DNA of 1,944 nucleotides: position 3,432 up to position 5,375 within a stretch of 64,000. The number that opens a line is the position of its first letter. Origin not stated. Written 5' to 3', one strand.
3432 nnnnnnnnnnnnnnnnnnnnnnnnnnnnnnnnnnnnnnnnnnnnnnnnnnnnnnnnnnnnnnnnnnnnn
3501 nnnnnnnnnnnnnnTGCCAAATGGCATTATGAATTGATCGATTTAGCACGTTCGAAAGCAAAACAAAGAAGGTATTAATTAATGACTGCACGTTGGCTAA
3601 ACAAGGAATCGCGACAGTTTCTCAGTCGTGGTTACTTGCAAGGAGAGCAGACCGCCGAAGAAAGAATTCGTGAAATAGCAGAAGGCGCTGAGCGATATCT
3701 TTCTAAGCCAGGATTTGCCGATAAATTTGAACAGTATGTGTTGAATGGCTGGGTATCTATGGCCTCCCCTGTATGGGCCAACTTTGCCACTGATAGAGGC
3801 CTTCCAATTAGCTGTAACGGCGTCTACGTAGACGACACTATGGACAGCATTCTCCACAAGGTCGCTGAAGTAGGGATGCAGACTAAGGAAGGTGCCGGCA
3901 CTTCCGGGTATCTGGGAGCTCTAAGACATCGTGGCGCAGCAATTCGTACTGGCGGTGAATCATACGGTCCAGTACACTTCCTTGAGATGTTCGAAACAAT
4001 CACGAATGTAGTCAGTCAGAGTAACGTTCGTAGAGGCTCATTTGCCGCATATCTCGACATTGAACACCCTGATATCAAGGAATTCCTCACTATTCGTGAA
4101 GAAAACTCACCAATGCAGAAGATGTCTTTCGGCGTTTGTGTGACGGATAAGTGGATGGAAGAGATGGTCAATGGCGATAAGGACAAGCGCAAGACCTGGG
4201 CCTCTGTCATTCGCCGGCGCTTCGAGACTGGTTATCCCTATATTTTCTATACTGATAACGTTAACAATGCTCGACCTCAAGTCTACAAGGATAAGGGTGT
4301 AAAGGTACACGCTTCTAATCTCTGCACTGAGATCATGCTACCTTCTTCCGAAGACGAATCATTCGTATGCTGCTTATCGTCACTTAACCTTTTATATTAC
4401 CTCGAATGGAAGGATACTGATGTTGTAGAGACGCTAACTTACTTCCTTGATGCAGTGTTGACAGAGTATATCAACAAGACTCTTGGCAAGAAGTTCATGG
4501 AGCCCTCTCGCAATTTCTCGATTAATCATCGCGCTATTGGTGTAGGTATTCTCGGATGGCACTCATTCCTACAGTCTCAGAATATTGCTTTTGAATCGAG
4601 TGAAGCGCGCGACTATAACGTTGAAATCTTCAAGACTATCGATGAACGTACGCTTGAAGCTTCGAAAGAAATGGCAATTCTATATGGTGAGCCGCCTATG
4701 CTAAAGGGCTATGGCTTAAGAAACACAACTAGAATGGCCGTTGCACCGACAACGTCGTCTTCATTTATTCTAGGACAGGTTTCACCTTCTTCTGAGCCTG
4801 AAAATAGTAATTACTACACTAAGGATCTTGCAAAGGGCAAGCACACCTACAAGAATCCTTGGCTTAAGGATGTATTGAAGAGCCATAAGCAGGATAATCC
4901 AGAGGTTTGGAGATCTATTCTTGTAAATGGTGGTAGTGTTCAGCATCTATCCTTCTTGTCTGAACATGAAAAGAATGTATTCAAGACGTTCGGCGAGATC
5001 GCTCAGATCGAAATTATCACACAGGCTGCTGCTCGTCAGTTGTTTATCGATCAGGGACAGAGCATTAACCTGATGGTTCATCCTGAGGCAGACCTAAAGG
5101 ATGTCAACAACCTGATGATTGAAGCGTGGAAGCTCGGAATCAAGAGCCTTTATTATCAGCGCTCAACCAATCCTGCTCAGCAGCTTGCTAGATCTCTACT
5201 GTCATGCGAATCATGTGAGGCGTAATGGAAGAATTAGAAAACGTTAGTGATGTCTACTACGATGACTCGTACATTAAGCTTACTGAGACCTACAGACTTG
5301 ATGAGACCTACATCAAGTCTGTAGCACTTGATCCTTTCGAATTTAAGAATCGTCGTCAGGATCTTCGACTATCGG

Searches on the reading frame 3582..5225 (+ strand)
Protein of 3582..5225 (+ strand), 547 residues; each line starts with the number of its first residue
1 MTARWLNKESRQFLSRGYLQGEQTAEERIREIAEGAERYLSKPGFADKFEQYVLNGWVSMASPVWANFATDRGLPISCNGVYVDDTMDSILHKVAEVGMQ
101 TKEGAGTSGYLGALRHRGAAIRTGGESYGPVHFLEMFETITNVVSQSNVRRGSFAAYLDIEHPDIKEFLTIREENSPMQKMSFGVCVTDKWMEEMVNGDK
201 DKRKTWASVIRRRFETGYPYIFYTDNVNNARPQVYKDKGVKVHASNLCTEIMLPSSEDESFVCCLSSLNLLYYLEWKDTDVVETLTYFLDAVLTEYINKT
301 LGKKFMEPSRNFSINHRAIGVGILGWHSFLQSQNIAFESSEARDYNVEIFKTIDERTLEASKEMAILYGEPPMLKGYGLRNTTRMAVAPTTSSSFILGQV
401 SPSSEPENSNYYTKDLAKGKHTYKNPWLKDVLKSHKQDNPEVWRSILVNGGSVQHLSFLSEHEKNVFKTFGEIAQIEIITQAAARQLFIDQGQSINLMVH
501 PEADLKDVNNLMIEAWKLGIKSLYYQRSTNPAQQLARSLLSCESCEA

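Call 8: search_protein_families(library=phrogs, proteins=[window:3582-5225:+])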
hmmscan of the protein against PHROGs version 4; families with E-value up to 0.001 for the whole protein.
window:3582-5225:+ (547 aa): 10 families
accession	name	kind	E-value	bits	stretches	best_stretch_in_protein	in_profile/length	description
phrog_84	-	DNA, RNA and nucleotide metabolism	2.3e-149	500.3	1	15-546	207-795/975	ribonucleoside-diphosphate reductase large subunit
phrog_12229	-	DNA, RNA and nucleotide metabolism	1.3e-80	272.4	2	3-147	4-148/577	ribonucleotide reductase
phrog_30939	-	DNA, RNA and nucleotide metabolism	1.3e-73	249.4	1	47-545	470-976/977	ribonucleotide reductase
phrog_3844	-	moron, auxiliary metabolic gene and host takeover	1e-62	213.6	2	374-546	307-450/451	NrdA-like aerobic NDP reductase large subunit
phrog_29665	-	unknown function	3.2e-45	154.8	1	252-389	1-150/150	-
phrog_33412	-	unknown function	8.3e-43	146.5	1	409-547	2-140/140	-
phrog_3987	-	DNA, RNA and nucleotide metabolism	2.6e-35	122.9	2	52-199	196-348/467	ribonucleotide reductase large subunit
phrog_22953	-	DNA, RNA and nucleotide metabolism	3.8e-17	63.9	2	110-197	3-95/201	ribonucleotide reductase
phrog_367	-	DNA, RNA and nucleotide metabolism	3.6e-14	52.9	1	125-522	257-645/701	ribonucleotide reductase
phrog_10616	-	DNA, RNA and nucleotide metabolism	1e-05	26.7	1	501-546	66-110/111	ribonucleotide reductase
